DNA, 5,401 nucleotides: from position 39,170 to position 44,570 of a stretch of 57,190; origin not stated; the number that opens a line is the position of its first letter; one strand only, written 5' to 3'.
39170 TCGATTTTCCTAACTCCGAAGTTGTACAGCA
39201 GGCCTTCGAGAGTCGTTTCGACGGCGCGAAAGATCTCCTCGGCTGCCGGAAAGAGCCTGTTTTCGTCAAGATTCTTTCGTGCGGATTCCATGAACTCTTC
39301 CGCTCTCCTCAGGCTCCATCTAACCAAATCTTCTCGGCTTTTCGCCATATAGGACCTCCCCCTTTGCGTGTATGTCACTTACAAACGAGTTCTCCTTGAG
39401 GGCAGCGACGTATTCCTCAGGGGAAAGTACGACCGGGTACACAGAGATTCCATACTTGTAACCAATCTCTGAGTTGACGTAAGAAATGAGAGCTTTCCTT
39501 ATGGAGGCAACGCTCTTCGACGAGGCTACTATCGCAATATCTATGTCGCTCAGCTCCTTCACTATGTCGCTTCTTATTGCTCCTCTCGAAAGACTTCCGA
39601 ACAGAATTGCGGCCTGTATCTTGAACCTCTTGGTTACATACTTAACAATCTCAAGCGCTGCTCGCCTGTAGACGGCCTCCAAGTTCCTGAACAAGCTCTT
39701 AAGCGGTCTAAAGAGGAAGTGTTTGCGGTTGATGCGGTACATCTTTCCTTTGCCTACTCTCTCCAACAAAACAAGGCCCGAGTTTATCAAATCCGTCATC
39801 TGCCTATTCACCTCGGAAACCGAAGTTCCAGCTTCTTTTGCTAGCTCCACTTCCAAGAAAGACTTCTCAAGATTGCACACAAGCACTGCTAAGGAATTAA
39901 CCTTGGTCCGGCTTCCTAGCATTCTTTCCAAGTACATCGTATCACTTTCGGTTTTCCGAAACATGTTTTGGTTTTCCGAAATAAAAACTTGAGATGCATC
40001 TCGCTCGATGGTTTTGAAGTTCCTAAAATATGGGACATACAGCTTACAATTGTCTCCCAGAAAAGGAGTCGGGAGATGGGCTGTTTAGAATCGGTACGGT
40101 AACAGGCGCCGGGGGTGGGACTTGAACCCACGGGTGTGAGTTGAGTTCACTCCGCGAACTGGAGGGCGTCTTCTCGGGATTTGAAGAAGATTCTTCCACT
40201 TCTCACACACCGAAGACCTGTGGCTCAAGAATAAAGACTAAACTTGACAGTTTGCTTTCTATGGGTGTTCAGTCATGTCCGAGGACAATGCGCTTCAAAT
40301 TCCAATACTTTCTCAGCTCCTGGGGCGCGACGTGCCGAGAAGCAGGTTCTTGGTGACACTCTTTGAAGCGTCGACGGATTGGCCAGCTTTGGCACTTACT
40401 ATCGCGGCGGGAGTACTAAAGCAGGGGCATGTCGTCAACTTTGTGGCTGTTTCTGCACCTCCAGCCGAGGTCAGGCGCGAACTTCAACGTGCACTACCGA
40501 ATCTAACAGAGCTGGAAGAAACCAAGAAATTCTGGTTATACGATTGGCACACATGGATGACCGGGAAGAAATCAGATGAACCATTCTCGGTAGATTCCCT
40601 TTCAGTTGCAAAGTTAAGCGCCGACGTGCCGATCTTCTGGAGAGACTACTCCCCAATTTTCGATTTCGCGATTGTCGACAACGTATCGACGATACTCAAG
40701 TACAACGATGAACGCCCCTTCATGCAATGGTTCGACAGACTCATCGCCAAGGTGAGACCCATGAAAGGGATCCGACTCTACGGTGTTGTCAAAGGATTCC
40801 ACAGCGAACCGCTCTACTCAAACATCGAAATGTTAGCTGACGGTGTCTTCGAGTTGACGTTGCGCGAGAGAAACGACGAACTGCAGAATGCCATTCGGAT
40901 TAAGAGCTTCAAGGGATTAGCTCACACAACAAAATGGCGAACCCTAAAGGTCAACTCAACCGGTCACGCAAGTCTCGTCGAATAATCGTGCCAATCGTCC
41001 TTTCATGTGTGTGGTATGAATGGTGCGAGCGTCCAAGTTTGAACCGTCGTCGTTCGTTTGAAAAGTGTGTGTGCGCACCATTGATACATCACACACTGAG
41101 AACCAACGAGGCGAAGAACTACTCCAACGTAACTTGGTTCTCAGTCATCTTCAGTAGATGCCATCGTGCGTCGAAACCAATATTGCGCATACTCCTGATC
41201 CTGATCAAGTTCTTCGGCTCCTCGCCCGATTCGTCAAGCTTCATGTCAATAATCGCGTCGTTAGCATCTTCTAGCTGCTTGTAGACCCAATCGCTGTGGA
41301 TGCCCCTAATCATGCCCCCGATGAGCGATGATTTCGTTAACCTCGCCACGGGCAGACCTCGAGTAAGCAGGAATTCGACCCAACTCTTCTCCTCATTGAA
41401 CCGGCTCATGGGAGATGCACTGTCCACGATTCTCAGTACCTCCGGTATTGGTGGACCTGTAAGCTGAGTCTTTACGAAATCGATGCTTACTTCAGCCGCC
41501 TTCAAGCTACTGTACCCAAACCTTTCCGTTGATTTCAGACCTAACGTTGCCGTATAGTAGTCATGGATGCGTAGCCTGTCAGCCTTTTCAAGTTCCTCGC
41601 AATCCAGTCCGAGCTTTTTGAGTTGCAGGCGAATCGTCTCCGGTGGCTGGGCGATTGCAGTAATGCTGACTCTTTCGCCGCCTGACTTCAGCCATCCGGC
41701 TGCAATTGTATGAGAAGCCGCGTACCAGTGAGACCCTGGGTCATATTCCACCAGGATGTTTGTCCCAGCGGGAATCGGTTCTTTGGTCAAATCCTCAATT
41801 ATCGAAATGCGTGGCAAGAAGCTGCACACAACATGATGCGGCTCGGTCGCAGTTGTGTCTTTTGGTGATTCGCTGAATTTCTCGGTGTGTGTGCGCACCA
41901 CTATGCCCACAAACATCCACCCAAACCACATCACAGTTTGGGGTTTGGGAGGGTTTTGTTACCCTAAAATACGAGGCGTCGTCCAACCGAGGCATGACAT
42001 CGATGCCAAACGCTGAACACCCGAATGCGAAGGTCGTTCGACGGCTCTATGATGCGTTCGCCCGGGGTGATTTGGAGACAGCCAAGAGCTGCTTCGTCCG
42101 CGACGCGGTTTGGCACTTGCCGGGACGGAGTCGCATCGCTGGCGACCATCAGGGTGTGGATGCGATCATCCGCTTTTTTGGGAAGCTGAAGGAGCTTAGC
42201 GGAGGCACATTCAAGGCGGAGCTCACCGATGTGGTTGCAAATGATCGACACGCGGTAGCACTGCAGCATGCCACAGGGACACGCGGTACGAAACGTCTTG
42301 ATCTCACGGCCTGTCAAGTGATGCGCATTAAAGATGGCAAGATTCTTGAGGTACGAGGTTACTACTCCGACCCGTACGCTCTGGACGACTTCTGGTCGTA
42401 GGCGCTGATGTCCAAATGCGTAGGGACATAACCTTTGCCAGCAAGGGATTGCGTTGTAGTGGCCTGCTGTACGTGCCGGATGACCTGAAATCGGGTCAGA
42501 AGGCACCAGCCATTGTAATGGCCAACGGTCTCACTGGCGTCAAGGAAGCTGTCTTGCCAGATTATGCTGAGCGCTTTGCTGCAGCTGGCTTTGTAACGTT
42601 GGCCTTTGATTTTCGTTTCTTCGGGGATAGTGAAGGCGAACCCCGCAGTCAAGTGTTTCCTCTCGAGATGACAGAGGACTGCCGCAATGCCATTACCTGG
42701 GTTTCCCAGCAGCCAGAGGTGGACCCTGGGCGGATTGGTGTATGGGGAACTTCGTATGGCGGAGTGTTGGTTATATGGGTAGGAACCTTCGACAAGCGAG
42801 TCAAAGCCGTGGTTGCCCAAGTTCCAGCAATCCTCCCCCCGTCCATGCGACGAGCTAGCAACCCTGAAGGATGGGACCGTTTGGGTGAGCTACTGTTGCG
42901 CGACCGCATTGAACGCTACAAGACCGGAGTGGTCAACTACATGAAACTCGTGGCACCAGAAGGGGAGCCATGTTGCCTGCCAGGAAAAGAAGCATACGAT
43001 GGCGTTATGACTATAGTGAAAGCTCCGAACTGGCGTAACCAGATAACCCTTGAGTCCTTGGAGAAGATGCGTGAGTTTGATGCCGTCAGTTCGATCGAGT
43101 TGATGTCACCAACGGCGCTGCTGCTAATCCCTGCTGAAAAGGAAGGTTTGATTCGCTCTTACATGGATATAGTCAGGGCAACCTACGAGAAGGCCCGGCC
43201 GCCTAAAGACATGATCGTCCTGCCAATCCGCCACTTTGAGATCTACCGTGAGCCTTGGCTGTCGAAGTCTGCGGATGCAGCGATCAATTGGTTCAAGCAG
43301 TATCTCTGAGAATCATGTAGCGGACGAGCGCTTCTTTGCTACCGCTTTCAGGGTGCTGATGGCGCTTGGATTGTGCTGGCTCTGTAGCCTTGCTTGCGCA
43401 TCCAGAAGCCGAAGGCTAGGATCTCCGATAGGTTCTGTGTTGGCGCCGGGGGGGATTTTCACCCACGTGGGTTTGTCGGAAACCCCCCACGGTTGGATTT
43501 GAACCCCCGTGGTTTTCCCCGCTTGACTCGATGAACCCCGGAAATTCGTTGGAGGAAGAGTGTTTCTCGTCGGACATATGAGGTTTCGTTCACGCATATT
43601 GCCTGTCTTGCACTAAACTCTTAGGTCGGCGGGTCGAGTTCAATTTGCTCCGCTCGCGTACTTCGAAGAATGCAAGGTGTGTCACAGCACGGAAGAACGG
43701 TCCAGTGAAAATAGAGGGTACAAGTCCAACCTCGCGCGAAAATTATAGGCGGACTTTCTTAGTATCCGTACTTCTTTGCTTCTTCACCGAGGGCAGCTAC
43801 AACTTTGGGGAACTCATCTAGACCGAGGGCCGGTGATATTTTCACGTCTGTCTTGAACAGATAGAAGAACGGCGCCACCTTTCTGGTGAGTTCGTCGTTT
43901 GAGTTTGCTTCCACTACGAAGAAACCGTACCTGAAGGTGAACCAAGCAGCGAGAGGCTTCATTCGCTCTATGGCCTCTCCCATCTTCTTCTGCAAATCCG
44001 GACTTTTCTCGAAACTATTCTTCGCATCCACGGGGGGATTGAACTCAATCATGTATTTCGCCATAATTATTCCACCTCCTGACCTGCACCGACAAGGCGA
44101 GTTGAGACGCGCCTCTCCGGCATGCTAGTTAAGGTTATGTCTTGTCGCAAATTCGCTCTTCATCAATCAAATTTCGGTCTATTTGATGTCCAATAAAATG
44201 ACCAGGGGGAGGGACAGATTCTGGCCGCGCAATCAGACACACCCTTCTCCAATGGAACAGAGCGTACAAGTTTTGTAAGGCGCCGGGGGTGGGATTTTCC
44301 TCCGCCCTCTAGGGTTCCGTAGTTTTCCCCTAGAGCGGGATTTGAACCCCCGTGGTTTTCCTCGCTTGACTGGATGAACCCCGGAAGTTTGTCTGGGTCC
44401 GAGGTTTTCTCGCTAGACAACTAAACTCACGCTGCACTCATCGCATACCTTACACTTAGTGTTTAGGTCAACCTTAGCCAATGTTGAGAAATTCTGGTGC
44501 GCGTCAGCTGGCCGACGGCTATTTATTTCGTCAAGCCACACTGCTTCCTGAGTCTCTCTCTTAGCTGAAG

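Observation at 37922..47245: Six cassettes punctuated by co-oriented partial copies of one tRNA gene, with no integrase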

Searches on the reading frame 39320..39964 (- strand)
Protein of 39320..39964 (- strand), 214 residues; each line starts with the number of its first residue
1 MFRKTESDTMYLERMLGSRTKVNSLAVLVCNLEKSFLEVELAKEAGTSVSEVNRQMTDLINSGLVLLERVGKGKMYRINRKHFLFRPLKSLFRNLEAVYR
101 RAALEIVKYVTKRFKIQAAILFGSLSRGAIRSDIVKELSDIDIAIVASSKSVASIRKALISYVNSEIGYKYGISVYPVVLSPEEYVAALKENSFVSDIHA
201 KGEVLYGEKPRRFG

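Call 12: search_protein_families(library=pfam, proteins=[window:39320-39964:-], max_evalue=0.01)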
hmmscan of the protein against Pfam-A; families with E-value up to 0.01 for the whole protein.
window:39320-39964:- (214 aa): 2 families
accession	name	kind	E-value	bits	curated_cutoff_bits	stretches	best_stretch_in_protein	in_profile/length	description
PF18765.7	Polbeta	-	4.4e-08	33.6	26.9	1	105-157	2-45/93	Polymerase beta, Nucleotidyltransferase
PF01909.29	NTP_transf_2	-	0.00014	22.6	21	1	105-174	3-72/93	Nucleotidyltransferase domain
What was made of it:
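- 38866..40096 (.): Segment 2: wHTH-MNT nucleotidyltransferase 39320-39964 (-) and a truncated HEPN 39154-39378 (-). call 12.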

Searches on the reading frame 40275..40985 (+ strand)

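Call 12: search_protein_families(library=pfam, proteins=[window:40275-40985:+], max_evalue=0.01)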
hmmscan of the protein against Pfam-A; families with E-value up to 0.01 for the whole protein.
window:40275-40985:+ (236 aa): 1 family
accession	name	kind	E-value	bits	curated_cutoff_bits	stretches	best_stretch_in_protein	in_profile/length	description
PF06745.19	ATPase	-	4e-08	33.3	26.6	1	44-227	41-220/231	KaiC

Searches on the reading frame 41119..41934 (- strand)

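Call 12: search_protein_families(library=pfam, proteins=[window:41119-41934:-], max_evalue=0.01)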
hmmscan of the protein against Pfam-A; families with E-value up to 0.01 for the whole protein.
window:41119-41934:- (271 aa): 1 family
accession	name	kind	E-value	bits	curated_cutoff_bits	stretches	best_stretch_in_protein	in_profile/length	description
PF06745.19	ATPase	-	3.9e-08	33.4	26.6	1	46-268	8-224/231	KaiC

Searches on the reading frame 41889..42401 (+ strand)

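Call 12: search_protein_families(library=pfam, proteins=[window:41889-42401:+], max_evalue=0.01)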
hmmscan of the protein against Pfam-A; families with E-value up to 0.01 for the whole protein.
window:41889-42401:+ (170 aa): 5 families
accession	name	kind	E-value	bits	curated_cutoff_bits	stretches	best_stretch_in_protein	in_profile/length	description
PF12680.13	SnoaL_2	-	7.4e-19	68.7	27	1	50-154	1-101/102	SnoaL-like domain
PF07366.18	SnoaL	-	4.9e-07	30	28.4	1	49-159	3-117/126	SnoaL-like polyketide cyclase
PF14534.12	DUF4440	-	0.00091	20.1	25.2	1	48-150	3-103/107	Domain of unknown function (DUF4440)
PF13577.12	SnoaL_4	-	0.0021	18.5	24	1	54-166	17-116/126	SnoaL-like domain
PF07858.18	LEH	-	0.004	17.9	24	1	46-159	3-111/122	Limonene-1,2-epoxide hydrolase catalytic domain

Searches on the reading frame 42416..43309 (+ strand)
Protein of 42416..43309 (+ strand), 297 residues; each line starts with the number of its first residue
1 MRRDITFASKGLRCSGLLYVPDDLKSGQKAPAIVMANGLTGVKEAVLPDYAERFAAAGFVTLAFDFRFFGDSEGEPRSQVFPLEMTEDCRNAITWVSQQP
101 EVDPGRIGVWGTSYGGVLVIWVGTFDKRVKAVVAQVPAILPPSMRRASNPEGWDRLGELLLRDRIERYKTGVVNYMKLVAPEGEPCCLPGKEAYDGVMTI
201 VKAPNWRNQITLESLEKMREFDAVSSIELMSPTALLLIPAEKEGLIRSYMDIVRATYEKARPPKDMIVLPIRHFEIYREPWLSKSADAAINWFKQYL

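Call 12: search_protein_families(library=pfam, proteins=[window:42416-43309:+], max_evalue=0.01)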
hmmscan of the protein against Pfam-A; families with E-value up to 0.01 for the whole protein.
window:42416-43309:+ (297 aa): 13 families
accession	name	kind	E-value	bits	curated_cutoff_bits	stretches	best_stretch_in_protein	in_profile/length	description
PF02129.25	Peptidase_S15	-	1.7e-15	57.9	23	1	18-137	9-128/262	X-Pro dipeptidyl-peptidase (S15 family)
PF01738.24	DLH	-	4.8e-10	39.8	21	1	24-137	11-129/217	Dienelactone hydrolase family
PF00326.27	Peptidase_S9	-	9.1e-09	35.6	22.6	1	86-138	45-98/213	Prolyl oligopeptidase family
PF00561.26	Abhydrolase_1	-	2.8e-08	34.2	25.8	1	31-144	1-115/245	alpha/beta hydrolase fold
PF05448.18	AXE1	-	3.1e-08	33.2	21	1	88-137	159-208/321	Acetyl xylan esterase (AXE1)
PF12146.15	Hydrolase_4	-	4.9e-07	29.7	27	1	32-144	6-116/239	Serine aminopeptidase, S33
PF20434.5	BD-FAE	-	3.8e-06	27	26.8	1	30-127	13-111/215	BD-FAE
PF08840.17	BAAT_C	-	4.3e-06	27.4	20.9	1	91-137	8-54/210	BAAT / Acyl-CoA thioester hydrolase C terminal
PF12697.13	Abhydrolase_6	-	2.5e-05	25.5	26.3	1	52-166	21-121/217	Alpha/beta hydrolase family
PF12740.14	PETase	-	0.00011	22.2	28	1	15-137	41-157/263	PET hydrolase-like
PF07859.19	Abhydrolase_3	-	0.00014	22.1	25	1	86-141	49-108/210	alpha/beta hydrolase fold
PF22244.2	GCE_fung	-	0.0072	16.6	27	0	98-135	98-135/231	Glucuronyl esterase, fungi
PF06500.17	FrsA-like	-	0.0084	15.4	22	0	5-138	171-299/414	Esterase FrsA-like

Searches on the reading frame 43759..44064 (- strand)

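Call 12: search_protein_families(library=pfam, proteins=[window:43759-44064:-], max_evalue=0.01)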
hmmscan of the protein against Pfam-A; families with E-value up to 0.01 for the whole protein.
window:43759-44064:- (101 aa): 1 family
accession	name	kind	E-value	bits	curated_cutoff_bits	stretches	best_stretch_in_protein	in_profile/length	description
PF11746.14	DUF3303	-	0.00011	22.7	21.2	1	3-92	2-91/92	Domain of unknown function (DUF3303)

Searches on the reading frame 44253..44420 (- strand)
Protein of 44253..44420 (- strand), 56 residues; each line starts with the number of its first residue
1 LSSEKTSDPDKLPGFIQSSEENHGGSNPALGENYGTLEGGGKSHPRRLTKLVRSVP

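Call 29: find_homologous_proteins(query=A1, max_evalue=1)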
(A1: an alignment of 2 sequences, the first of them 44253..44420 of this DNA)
Query A1 (2 sequences): no candidate shares three 5-residue words with the query. No homologue found.
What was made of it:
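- For segments 4 and 5 the candidate N-terminal ORFs have no database homologue (call 29).
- Tried and rejected: A search with the small ORFs that read through the 43.4 and 44.3 kb copies, tested as a candidate Int(N), found no homologue (call 29).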
